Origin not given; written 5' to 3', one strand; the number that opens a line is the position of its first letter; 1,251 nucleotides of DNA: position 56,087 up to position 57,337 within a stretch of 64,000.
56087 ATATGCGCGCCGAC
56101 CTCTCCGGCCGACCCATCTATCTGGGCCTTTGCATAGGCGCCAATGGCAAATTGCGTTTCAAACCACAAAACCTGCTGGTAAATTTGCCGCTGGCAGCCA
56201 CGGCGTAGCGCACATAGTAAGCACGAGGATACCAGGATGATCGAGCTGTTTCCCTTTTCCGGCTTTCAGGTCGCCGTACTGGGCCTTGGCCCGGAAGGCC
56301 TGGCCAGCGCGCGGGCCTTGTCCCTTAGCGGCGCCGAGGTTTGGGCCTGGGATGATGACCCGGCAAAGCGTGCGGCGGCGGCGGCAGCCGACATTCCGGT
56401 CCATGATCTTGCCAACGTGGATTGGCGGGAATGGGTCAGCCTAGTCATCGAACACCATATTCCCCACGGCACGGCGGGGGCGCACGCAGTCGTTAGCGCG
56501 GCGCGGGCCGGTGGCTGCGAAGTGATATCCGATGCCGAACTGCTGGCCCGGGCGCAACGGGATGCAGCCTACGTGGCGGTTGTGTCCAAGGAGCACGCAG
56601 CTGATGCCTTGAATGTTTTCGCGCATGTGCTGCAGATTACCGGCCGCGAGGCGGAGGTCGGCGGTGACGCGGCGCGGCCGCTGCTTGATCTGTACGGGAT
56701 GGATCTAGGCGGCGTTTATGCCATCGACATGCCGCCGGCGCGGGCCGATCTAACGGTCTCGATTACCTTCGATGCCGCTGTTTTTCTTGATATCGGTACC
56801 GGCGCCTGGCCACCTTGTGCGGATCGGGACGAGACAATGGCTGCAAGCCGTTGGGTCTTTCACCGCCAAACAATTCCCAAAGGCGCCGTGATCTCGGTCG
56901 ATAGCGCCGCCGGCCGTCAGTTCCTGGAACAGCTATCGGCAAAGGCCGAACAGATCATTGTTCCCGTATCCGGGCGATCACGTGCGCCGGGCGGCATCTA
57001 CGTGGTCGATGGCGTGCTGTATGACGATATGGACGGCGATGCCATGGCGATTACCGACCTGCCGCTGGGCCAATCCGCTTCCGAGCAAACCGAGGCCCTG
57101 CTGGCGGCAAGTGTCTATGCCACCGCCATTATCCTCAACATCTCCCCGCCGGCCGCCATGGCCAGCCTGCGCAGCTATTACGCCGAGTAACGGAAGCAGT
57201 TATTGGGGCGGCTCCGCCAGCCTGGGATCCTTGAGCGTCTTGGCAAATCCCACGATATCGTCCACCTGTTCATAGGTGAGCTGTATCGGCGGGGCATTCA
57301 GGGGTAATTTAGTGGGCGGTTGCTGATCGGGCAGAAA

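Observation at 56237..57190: MurD pseudoenzyme: P-loop erased, C-terminal domain absent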

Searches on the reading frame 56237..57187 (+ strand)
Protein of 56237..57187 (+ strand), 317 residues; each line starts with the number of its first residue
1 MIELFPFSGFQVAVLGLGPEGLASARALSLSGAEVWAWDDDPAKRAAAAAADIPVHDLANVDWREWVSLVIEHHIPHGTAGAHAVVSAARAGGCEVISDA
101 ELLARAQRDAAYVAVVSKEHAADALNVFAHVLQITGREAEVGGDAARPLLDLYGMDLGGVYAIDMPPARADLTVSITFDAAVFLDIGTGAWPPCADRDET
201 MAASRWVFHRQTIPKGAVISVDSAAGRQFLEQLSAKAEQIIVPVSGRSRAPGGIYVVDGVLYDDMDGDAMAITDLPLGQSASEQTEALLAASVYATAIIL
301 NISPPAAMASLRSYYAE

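Call 3: search_protein_families(library=pfam, proteins=[window:56237-57187:+], max_evalue=0.1)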
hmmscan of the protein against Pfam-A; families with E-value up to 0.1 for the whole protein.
window:56237-57187:+ (317 aa): 0 families

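Call 4: search_protein_families(library=ncbifam, proteins=[window:56237-57187:+], max_evalue=0.1)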
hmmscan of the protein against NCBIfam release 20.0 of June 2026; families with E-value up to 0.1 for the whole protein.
window:56237-57187:+ (317 aa): 6 families
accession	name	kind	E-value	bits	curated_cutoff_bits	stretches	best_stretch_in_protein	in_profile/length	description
TIGR01087.1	murD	equivalog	2.9e-08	33.2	211.95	1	11-301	1-290/441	UDP-N-acetylmuramoyl-L-alanine--D-glutamate ligase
NF009409.0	PRK12770.1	subfamily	0.014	14.4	343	1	8-42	17-51/360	putative glutamate synthase subunit beta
TIGR03911.1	pyrrolys_PylD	equivalog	0.02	14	150.05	1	11-53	147-188/266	3-methylornithyl-N6-L-lysine dehydrogenase PylD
NF041097.1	keto_inos_dh_IolM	equivalog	0.026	13.2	450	1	9-134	207-331/389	scyllo-inosose 3-dehydrogenase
NF006593.0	PRK09126.1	equivalog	0.035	13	420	1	11-52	6-47/393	5-demethoxyubiquinol-8 5-hydroxylase UbiM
TIGR01317.1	GOGAT_sm_gam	subfamily_domain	0.039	12.8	447.7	1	8-38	142-172/485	glutamate synthase small subunit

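Call 5: find_homologous_proteins(query=window:56237-57187:+)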
Query window:56237-57187:+ (317 aa): 274 proteins with E <= 0.001 among 8000 candidates; the best 120 are listed.
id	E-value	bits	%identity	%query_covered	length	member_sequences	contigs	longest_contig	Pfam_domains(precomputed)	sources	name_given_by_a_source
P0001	1.1e-164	565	81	100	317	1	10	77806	-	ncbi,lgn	-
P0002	2.7e-164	564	81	100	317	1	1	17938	-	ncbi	-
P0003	4.6e-159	547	79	99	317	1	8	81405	-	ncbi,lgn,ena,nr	ncbi:MAG: hypothetical protein ISR50_16860 [Alphaproteobacteria bacterium]|nr:hypothetical protein [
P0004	1.4e-152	526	75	100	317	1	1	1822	-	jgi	jgi:UDP-N-acetylmuramoylalanine--D-glutamate ligase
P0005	9.7e-152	523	75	100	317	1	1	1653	-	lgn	-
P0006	3.1e-150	518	74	100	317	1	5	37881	-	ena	-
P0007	3.6e-150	518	74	100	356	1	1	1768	-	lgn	-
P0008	1.5e-149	516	74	99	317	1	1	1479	-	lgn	-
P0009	1.3e-146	506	74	100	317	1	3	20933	-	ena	-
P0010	3.0e-146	505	72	100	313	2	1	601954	-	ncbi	-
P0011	3.5e-140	485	71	99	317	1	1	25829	-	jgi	jgi:UDP-N-acetylmuramoylalanine--D-glutamate ligase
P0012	2.1e-135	469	66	99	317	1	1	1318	-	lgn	-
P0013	1.4e-134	467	66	99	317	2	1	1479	-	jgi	jgi:UDP-N-acetylmuramoylalanine--D-glutamate ligase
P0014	1.1e-133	464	69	100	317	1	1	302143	-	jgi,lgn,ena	-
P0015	4.2e-131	455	67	99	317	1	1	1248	-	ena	-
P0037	2.7e-112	393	62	91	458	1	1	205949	-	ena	-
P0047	1.8e-100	354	54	100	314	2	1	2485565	-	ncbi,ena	-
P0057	2.9e-93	331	53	100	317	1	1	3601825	-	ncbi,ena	-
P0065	1.4e-79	286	45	100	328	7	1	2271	PF08245.19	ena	-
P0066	1.7e-77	279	47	99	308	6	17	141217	-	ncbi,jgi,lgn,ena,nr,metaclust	ncbi:MAG: hypothetical protein HN644_05980 [Rhodospirillales bacterium]|jgi:UDP-N-acetylmuramoylalan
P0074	4.1e-74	268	48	99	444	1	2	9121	-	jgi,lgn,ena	-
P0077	2.0e-73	266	48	99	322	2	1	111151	-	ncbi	-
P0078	2.3e-73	265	48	99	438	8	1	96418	-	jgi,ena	-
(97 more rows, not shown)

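Call 9: find_encoding_contigs(protein=P0047, flank=10000, max_places=2)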
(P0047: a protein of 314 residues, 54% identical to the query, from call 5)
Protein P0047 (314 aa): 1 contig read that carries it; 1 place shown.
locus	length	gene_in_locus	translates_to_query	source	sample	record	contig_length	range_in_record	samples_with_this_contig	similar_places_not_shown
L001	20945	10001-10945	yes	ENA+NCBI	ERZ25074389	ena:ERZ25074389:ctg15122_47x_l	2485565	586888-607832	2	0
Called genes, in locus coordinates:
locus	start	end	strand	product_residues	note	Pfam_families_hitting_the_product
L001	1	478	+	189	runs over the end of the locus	PF11749:DUF3305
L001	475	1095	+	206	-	PF11748:DUF3306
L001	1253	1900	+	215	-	PF02613:Nitrate_red_del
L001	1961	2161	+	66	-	-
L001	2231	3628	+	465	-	PF04879:Molybdop_Fe4S4, PF00384:Molybdopterin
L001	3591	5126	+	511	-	PF00384:Molybdopterin (weak), PF01568:Molydop_binding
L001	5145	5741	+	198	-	PF13187:Fer4_9 (faint), PF12838:Fer4_7 (faint), PF13247:Fer4_11, PF00037:Fer4, PF12797:Fer4_2 (weak), PF12837:Fer4_6, PF13237:Fer4_10 (weak)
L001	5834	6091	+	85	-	-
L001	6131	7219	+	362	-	PF01292:Ni_hydr_CYTB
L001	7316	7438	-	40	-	-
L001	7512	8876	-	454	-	PF23381:Beta-prop_IFT122_1st, PF24814:WD40_Prp19, PF25173:Beta-prop_WDR3_1st, PF25175:Beta-prop_WDR5, PF24796:WDR55, PF24817:WD40_WDHD1_1st, PF24017:Beta-prop_SCAP, PF25172:Beta-prop_WDR3_2nd, +25 more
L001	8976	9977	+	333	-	PF19879:DUF6352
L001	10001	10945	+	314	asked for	-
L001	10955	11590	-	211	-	PF11249:DUF3047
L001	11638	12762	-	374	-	PF00850:Hist_deacetyl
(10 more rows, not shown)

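Call 10: find_encoding_contigs(protein=P0057, flank=10000, max_places=2)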
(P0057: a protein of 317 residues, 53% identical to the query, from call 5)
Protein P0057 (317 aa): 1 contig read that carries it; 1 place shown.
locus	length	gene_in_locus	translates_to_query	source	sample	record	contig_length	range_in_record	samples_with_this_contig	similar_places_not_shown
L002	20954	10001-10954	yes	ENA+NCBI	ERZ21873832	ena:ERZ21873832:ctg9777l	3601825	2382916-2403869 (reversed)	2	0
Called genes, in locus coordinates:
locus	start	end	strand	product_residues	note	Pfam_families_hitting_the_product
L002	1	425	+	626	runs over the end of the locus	-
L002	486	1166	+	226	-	PF03193:RsgA_GTPase (faint), PF00009:GTP_EFTU (faint), PF01926:MMR_HSR1, PF02421:FeoB_N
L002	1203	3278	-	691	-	PF00990:GGDEF, PF00563:EAL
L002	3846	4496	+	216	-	PF13442:Cytochrome_CBB3 (faint), PF00034:Cytochrom_C (faint)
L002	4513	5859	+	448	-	PF01266:DAO (faint), PF07992:Pyr_redox_2, PF13454:NAD_binding_9 (faint), PF21706:FCSD_central, PF09242:FCSD-flav_bind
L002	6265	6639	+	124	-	-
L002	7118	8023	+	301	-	PF00696:AA_kinase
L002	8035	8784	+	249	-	PF00702:Hydrolase, PF13419:HAD_2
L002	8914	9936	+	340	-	PF19879:DUF6352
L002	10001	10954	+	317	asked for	-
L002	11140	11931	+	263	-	PF01209:Ubie_methyltran, PF13489:Methyltransf_23 (weak), PF13847:Methyltransf_31, PF08241:Methyltransf_11, PF08242:Methyltransf_12, PF13649:Methyltransf_25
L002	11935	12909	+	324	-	PF01040:UbiA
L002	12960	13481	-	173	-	PF04314:LpqE-like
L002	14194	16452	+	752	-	PF18764:nos_propeller, PF13473:Cupredoxin_1 (weak), PF00116:COX2 (weak)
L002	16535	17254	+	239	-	PF00034:Cytochrom_C, PF13442:Cytochrome_CBB3 (weak)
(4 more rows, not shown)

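Call 12: find_encoding_contigs(protein=P0066, flank=8000, max_places=3)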
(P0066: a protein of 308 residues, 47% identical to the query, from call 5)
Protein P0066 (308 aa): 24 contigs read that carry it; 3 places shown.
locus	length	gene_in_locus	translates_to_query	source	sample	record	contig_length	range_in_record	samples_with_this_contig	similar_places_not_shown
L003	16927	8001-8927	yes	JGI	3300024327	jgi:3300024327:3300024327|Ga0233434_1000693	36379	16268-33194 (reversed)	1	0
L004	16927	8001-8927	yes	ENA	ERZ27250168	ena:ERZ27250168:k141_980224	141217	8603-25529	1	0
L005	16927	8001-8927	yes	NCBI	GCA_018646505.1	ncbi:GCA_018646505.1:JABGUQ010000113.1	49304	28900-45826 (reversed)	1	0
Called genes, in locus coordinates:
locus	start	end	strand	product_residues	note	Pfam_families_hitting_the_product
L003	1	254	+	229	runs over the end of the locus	PF11748:DUF3306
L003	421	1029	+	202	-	PF02613:Nitrate_red_del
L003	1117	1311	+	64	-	-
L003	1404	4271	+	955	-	PF04879:Molybdop_Fe4S4, PF00384:Molybdopterin, PF01568:Molydop_binding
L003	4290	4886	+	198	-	PF13187:Fer4_9 (faint), PF13484:Fer4_16 (faint), PF13247:Fer4_11, PF00037:Fer4, PF12797:Fer4_2 (weak), PF12837:Fer4_6, PF13237:Fer4_10 (weak), PF12838:Fer4_7 (weak)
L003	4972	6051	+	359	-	PF01292:Ni_hydr_CYTB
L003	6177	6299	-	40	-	-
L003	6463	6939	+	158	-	PF20115:DUF6505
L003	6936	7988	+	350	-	PF19879:DUF6352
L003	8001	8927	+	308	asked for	-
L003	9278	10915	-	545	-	PF12804:NTP_transf_3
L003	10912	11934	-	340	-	PF02625:XdhC_CoxI, PF13478:XdhC_C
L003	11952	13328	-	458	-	PF00202:Aminotran_3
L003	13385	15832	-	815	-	PF01266:DAO, PF13738:Pyr_redox_3 (faint), PF16350:FAO_M, PF01571:GCV_T, PF08669:GCV_T_C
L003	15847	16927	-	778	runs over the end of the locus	PF01315:Ald_Xan_dh_C, PF02738:MoCoBD_1, PF20256:MoCoBD_2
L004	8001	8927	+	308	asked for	-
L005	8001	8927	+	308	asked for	-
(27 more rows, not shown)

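Call 13: find_encoding_contigs(protein=P0078, flank=8000, max_places=2)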
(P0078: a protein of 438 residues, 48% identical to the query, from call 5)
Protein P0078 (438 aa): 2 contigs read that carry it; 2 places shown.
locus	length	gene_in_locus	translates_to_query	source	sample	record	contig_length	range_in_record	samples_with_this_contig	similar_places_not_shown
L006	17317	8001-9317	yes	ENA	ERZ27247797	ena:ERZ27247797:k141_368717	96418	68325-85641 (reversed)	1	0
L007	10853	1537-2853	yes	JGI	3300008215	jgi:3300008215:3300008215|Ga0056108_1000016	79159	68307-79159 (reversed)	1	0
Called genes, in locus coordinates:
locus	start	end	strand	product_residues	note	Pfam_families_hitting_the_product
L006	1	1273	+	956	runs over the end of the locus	PF04879:Molybdop_Fe4S4, PF00384:Molybdopterin, PF01568:Molydop_binding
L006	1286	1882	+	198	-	PF12838:Fer4_7 (weak), PF13187:Fer4_9 (faint), PF13247:Fer4_11, PF00037:Fer4, PF12797:Fer4_2 (weak), PF12837:Fer4_6, PF13237:Fer4_10 (weak), PF12838:Fer4_7 (weak)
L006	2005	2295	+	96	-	-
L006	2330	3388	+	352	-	PF01292:Ni_hydr_CYTB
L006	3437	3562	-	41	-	-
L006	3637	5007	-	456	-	-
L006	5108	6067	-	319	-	PF00089:Trypsin, PF13365:Trypsin_2, PF13180:PDZ_2, PF00595:PDZ, PF17820:PDZ_6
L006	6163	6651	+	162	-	PF20115:DUF6505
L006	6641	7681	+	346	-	PF19879:DUF6352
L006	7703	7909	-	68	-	PF20104:DUF6494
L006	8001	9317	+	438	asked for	-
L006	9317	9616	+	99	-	-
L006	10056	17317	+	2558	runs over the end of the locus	PF04773:FecR (weak), PF00353:HemolysinCabind, PF01839:FG-GAP (weak)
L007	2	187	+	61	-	?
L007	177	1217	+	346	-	PF19879:DUF6352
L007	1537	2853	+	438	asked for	-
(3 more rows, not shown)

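Call 14: find_encoding_contigs(protein=P0077, flank=8000, max_places=2)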
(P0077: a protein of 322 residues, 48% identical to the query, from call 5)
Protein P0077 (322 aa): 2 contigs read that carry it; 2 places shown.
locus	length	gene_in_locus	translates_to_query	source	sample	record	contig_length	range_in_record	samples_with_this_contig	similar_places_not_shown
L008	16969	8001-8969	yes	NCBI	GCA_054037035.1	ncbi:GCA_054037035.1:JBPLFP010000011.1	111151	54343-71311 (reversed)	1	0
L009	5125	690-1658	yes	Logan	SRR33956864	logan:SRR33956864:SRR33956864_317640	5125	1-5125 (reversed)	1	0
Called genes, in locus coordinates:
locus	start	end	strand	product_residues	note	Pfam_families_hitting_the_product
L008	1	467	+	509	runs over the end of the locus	PF02874:ATP-synt_ab_N, PF09378:HAS-barrel (faint), PF00006:ATP-synt_ab, PF00306:ATP-synt_ab_C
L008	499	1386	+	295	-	PF00231:ATP-synt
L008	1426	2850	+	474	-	PF02874:ATP-synt_ab_N, PF00006:ATP-synt_ab, PF22919:ATP-synt_VA_C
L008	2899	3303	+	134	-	PF02823:ATP-synt_DE_N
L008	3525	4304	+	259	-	PF08220:HTH_DeoR, PF08279:HTH_11 (weak), PF00455:DeoRC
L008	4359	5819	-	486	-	PF10423:AMNp_N, PF01048:PNP_UDP_1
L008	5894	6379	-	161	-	PF01047:MarR, PF12802:MarR_2, PF13551:HTH_29 (weak)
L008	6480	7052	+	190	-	-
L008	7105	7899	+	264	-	PF03372:Exo_endo_phos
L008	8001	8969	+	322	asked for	-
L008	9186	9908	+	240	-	PF00392:GntR, PF07702:UTRA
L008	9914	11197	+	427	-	PF01636:APH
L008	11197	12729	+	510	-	PF02463:SMC_N (faint), PF00005:ABC_tran, PF13555:AAA_29 (faint), PF13304:AAA_21 (faint), PF00005:ABC_tran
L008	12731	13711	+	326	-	PF02653:BPD_transp_2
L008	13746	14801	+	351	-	PF00532:Peripla_BP_1, PF13407:Peripla_BP_4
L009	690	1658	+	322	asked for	-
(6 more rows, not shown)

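Call 22: search_solved_structures(query=A2, max_evalue=0.01, show_alignments=1)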
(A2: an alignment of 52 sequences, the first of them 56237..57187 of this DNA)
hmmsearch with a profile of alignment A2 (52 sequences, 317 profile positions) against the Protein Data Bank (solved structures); distinct sequences matched with E-value up to 0.01: 19.
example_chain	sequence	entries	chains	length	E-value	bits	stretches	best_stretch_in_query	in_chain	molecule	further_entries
1e0d_A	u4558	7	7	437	9.4e-11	44.5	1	81-227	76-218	UDP-N-ACETYLMURAMOYLALANINE--D-GLUTAMATE LIGASE | UDP-N-ACETYLMURAMOYL-L-ALANINE:D-GLUTAMATE LIGASE | UDP-N-ACETYLMURAMOYL-L-ALANINE/:D-GLUTAMATE LIGASE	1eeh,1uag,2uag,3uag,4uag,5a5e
5a5f_A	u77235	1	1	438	9.4e-11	44.5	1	81-227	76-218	UDP-N-ACETYLMURAMOYLALANINE--D-GLUTAMATE LIGASE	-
2wjp_A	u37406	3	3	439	9.5e-11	44.5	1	81-227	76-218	UDP-N-ACETYLMURAMOYLALANINE--D-GLUTAMATE LIGASE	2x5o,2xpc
8v8w_A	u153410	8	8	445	9.7e-11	44.4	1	81-227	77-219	UDP-N-acetylmuramoylalanine--D-glutamate ligase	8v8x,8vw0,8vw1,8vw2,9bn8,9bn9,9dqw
2jff_A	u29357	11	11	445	9.7e-11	44.4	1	81-227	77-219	UDP-N-ACETYLMURAMOYLALANINE--D-GLUTAMATE LIGASE | UDP-N-ACETYLMURAMOYL-ALANINE-D-GLUTAMATE LIGASE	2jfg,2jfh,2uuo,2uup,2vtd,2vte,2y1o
8v8y_A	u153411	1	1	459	1e-10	44.3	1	81-227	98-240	UDP-N-acetylmuramoylalanine--D-glutamate ligase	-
7sir_A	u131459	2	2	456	4e-09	39.1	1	81-229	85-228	UDP-N-acetylmuramoylalanine--D-glutamate ligase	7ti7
3lk7_A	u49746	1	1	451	5.1e-09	38.8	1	6-312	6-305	UDP-N-acetylmuramoylalanine--D-glutamate ligase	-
7sy9_A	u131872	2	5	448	3.9e-06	29.3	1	14-227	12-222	UDP-N-acetylmuramoylalanine--D-glutamate ligase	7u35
8dp2_A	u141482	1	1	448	4e-06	29.3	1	14-227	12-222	UDP-N-acetylmuramoylalanine--D-glutamate ligase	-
1bg6_A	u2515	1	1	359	0.0026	20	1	12-52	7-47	N-(1-D-CARBOXYLETHYL)-L-NORVALINE DEHYDROGENASE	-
1wxd_A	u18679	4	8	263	0.0031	19.8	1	13-72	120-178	shikimate 5-dehydrogenase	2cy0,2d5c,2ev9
7pcc_A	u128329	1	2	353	0.0044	19.3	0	5-78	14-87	Ketol-acid reductoisomerase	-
7pco_A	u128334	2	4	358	0.0044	19.3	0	5-78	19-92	Ketol-acid reductoisomerase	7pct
7pce_A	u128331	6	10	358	0.0045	19.2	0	5-78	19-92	Ketol-acid reductoisomerase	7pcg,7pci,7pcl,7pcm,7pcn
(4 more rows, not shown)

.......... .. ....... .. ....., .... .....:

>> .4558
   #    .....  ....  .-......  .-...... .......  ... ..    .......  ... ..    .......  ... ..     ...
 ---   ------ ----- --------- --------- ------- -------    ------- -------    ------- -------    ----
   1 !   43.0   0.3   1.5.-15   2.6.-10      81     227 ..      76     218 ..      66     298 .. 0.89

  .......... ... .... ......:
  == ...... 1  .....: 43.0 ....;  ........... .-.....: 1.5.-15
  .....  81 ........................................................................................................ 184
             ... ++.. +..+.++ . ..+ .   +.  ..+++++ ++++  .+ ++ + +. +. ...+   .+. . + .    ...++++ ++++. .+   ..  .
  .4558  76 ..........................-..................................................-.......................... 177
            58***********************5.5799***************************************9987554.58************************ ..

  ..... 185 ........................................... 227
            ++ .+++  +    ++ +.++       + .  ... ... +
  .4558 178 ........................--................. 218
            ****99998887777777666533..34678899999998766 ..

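Call 32: find_related_loci(query=A2, collection=genome_contigs, flank=10000)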
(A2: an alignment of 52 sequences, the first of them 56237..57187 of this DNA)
Query A2 (317 aa) in genome_contigs; peptide patterns used: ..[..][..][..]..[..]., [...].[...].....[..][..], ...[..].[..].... (x = any residue, [..] = any of these).
600 stretches matched a pattern (row limit reached: there are more); 565 encode a relative of the query (tblastn E <= 1e-3); the best 80 are kept; 80 distinct loci.
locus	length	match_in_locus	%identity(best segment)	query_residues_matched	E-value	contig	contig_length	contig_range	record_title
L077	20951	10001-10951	81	1-317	4e-167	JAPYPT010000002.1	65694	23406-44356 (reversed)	MAG: Alphaproteobacteria bacterium isolate PW10.maxbin2.068 PW10_521_length_65694_cov_9.347537, whole genome shotgun seq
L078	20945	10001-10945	79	1-315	6e-159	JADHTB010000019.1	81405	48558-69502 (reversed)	MAG: Alphaproteobacteria bacterium isolate BS150m-G9 BS-150m-C206, whole genome shotgun sequence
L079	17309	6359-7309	81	1-317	4e-158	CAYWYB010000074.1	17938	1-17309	MAG TPA_asm: uncultured Rhodospirillaceae bacterium isolate SRP167671_co2_53 genome assembly, contig: NODE_4139_length_1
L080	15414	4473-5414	57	1-314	1e-112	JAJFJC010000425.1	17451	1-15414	MAG: Alphaproteobacteria bacterium isolate OFTM82 OFTM82_424, whole genome shotgun sequence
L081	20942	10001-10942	51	1-317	1e-99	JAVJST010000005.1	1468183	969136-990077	MAG: Rhodospirillales bacterium isolate G1-WW12-23 k141_85838, whole genome shotgun sequence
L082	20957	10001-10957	48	1-316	2e-87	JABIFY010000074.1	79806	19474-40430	MAG: Alphaproteobacteria bacterium isolate SI053_bin31 k141_669695, whole genome shotgun sequence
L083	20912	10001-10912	46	1-314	6e-80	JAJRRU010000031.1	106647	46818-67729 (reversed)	MAG: Alphaproteobacteria bacterium isolate Dive100_bin3.50 k141_1015536, whole genome shotgun sequence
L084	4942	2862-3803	44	1-314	6e-79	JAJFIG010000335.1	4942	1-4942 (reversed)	MAG: Rhodospirillales bacterium isolate OFTM194 OFTM194_334, whole genome shotgun sequence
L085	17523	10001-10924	43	1-314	3e-78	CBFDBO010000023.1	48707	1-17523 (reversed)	MAG TPA_asm: uncultured Rhodospirillales bacterium isolate SRR26215676_binner12_Refined_78 genome assembly, contig: ERZ2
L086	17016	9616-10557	45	1-314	1e-77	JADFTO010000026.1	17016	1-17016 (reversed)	MAG: Proteobacteria bacterium isolate B9T3L8 B9T3L8_NODE821, whole genome shotgun sequence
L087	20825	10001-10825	47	1-275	1e-75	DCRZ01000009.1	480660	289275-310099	MAG TPA_asm: Rhodospirillaceae bacterium UBA1479 UBA1479_contig_414, whole genome shotgun sequence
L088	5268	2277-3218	45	1-314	2e-75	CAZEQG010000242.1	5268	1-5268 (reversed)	MAG TPA_asm: uncultured Alphaproteobacteria bacterium isolate SRP290908_co2_153 genome assembly, contig: NODE_23986_leng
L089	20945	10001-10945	43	1-314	3e-75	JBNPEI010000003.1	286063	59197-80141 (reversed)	MAG: Rhodospirillales bacterium isolate fr_S2C249 S2CNODE_13_length_286063_cov_15_148949, whole genome shotgun sequence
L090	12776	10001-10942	44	1-314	5e-75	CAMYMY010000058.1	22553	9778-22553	MAG: uncultured Kiloniellales bacterium isolate FCS_M_Alpha_09 genome assembly, contig: scaffold_4734, whole genome shot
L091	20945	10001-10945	44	1-314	8e-75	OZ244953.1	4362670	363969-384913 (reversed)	MAG: Rhodospirillales bacterium isolate 29706eec-3215-49e9-b6be-e243b0adebf5 genome assembly, chromosome: 1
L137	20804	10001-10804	45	1-275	6e-62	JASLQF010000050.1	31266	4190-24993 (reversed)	MAG: Rhodospirillales bacterium isolate Arabian11_MAG_77 c_000001712008, whole genome shotgun sequence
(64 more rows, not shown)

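Call 36: predict_structure(alignment_id=A2)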
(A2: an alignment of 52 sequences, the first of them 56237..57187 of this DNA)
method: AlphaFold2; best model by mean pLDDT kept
length: 317 residues; sequences in the alignment: 52
mean_pLDDT: 94.0   pTM: 0.92
mean pLDDT of the five models: 94.0, 93.8, 93.4, 92.0, 91.8
residues with pLDDT >= 90: 277; 70-90: 40; 50-70: 0; < 50: 0
segments of 3 or more residues with pLDDT < 50: none
pLDDT, mean of each block of 10 residues (from residue 1): 84 97 96 96 97 94 96 93 96 97 93 96 97 91 96 90 96 93 93 91 89 91 95 91 96 95 96 91 95 97 95 92
secondary structure, 60 per line:
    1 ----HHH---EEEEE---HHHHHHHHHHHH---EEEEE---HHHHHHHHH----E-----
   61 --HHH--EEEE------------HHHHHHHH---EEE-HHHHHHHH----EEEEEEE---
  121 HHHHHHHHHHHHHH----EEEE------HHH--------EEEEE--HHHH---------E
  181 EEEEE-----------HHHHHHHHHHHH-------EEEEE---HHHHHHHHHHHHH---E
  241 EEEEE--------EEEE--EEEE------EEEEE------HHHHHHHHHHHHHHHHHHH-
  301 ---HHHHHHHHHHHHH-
elements in order: E11-15 H19-30 E34-38 H42-50 E68-71 H84-91 E95-97 H99-106 E111-117 H121-134 E139-142 E160-164 H167-170 E180-185 H197-208 E216-220 H224-236 E240-245 E254-257 E260-263 E270-274 H281-299 H304-316

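Call 40: fold_search(model_id=the predicted structure, library=pdb)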
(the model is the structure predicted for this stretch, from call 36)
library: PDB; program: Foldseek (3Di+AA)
matches with E <= 10: 1843; with E <= 0.001: 104
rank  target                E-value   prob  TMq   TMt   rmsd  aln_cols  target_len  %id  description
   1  3lk7                  5.0e-15  1.00  0.74  0.54   3.8       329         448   18  The Crystal Structure of UDP-N-acetylmuramoylalanine-D-glutamate (MurD) ligase from Streptococcus agalactiae to 1.5A (released 2010-02-09)
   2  8v8y                  8.0e-14  1.00  0.75  0.56   3.6       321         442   17  Crystal Structure of Apo UDP-N-acetylmuramoylalanine--D-glutamate ligase (MurD) from E. coli (Orthorhombic P form) (released 2023-12-13)
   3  8v8w                  1.5e-13  1.00  0.72  0.54   4.2       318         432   18  Crystal Structure of Apo UDP-N-acetylmuramoylalanine--D-glutamate ligase (MurD) from E. coli (Tetragonal P form) (released 2023-12-13)
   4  8vw0                  6.2e-13  1.00  0.76  0.56   3.6       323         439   17  Crystal Structure of Apo UDP-N-acetylmuramoylalanine--D-glutamate ligase (MurD) from E. coli (AMP bound) (released 2024-02-14)
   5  5a5e                  1.1e-12  1.00  0.72  0.54   4.0       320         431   18  CRYSTAL STRUCTURE OF MURD LIGASE FROM ESCHERICHIA COLI (released 2016-04-13)
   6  8v8x                  1.3e-12  1.00  0.71  0.54   4.0       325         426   18  Crystal Structure of Apo UDP-N-acetylmuramoylalanine--D-glutamate ligase (MurD) from E. coli (Orthorhombic P form2) (released 2023-12-13)
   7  2vtd                  1.7e-12  1.00  0.71  0.53   4.1       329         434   18  Crystal structure of MurD ligase in complex with D-Glu containing sulfonamide inhibitor (released 2008-11-25)
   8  1e0d                  1.8e-12  1.00  0.72  0.55   3.9       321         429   18  UDP-N-Acetylmuramoyl-L-Alanine:D-Glutamate Ligase (released 2000-06-09)
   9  5a5f                  2.0e-12  1.00  0.73  0.55   3.5       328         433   18  CRYSTAL STRUCTURE OF MURD LIGASE FROM ESCHERICHIA COLI IN COMPLEX WITH UMA AND ADP (released 2016-04-13)
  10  2wjp                  3.1e-12  1.00  0.73  0.55   3.9       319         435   18  CRYSTAL STRUCTURE OF MURD LIGASE IN COMPLEX WITH D-GLU CONTAINING RHODANINE INHIBITOR (released 2010-08-25)
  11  2y66                  3.2e-12  1.00  0.75  0.56   3.7       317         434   18  New 5-Benzylidenethiazolidine-4-one Inhibitors of Bacterial MurD Ligase: Design, Synthesis, Crystal Structures, and Biol (released 2011-10-19)
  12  2y67                  5.0e-12  1.00  0.74  0.55   3.9       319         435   18  New 5-Benzylidenethiazolidine-4-one Inhibitors of Bacterial MurD Ligase: Design, Synthesis, Crystal Structures, and Biol (released 2011-10-19)
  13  7ti7                  5.3e-12  1.00  0.73  0.54   3.7       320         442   17  Crystal Structure of UDP-N-acetylmuramoylalanine-D-glutamate ligase from Acinetobacter baumannii AB5075-UW in complex wi (released 2022-01-26)
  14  2jfg                  5.3e-12  1.00  0.73  0.55   3.6       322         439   17  Crystal structure of MurD ligase in complex with UMA and ADP (released 2007-05-15)
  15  9bn8                  9.3e-12  1.00  0.73  0.54   3.9       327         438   17  Crystal Structure of UDP-N-acetylmuramoylalanine--D-glutamate ligase (MurD) from E. coli in complex with UMA and inhibit (released 2024-05-15)
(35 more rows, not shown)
